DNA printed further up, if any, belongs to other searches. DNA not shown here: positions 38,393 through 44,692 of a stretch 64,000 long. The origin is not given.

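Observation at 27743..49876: A single 22.1-kb ORF encodes a 7377-aa Cys-rich repeat protein with a signal peptide and no recognisable anchor or secretion domain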

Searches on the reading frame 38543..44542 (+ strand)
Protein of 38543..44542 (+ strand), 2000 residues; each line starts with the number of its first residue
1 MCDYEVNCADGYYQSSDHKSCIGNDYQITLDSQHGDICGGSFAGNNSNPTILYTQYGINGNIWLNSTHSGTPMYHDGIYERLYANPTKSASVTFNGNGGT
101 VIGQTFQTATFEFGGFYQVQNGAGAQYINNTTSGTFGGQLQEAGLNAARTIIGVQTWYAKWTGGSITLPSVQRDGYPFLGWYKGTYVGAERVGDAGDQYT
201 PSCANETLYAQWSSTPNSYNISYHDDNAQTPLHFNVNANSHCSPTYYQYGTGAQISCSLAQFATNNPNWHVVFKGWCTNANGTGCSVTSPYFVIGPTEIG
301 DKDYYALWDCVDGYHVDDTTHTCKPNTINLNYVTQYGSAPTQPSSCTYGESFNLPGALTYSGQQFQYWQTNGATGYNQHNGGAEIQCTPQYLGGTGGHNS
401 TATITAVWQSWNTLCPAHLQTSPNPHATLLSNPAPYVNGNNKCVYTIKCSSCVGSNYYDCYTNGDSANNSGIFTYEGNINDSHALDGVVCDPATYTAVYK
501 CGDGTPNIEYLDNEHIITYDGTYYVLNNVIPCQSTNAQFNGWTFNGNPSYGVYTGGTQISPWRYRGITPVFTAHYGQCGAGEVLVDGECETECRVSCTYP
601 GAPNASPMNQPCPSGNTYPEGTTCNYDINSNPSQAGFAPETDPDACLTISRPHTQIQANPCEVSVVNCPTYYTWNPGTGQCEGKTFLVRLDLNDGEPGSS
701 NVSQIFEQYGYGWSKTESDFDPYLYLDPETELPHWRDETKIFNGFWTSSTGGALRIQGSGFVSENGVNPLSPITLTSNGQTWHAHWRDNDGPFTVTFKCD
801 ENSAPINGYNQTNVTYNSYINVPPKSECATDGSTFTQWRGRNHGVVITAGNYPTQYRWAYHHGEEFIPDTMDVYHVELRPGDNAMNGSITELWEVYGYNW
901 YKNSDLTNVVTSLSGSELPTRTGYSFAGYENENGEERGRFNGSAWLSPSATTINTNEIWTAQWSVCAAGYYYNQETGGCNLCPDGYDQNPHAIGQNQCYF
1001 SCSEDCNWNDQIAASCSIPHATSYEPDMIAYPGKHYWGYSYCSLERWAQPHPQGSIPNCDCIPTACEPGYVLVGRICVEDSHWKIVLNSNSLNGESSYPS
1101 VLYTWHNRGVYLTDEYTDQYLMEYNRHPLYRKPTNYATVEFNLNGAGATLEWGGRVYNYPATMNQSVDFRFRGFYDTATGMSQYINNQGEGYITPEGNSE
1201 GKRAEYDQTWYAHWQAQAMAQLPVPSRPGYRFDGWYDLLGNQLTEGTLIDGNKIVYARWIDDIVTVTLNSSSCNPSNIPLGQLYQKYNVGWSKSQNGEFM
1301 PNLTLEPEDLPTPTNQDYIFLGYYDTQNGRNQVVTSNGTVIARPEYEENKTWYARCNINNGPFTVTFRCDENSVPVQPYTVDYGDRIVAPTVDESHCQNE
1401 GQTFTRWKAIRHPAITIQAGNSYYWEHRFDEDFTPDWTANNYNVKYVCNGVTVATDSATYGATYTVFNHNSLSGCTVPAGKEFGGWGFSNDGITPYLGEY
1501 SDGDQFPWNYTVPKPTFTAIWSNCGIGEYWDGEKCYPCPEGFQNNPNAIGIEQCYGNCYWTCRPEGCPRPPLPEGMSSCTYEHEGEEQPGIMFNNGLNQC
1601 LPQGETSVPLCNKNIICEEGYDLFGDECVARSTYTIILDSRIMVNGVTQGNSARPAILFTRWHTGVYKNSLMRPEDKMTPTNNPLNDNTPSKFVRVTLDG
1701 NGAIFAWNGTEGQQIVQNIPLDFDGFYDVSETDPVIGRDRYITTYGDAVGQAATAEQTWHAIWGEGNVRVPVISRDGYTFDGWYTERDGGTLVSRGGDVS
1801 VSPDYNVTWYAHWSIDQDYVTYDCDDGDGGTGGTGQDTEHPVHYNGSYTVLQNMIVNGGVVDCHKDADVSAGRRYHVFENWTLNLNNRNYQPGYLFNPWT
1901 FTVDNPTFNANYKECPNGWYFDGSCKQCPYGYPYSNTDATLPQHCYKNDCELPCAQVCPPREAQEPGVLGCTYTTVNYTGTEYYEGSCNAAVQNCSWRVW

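Call 5: search_protein_families(library=pfam, proteins=[window:38543-44542:+], max_evalue=0.01)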
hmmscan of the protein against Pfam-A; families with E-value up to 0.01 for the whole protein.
window:38543-44542:+ (2000 aa): 1 family
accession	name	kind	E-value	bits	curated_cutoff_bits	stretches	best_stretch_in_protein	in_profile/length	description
PF09479.16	Flg_new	-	4.4e-25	88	27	3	1771-1812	26-65/65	Listeria-Bacteroides repeat domain (List_Bact_rpt)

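Call 6: search_protein_families(library=ncbifam, proteins=[window:38543-44542:+], max_evalue=0.01)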
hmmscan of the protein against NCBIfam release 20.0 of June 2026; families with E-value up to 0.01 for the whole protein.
window:38543-44542:+ (2000 aa): 1 family
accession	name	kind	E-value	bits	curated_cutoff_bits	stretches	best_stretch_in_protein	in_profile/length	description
TIGR02543.1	List_Bact_rpt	repeat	3e-09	37.1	20.95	2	1774-1815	2-42/44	TIGR02543 family repeat protein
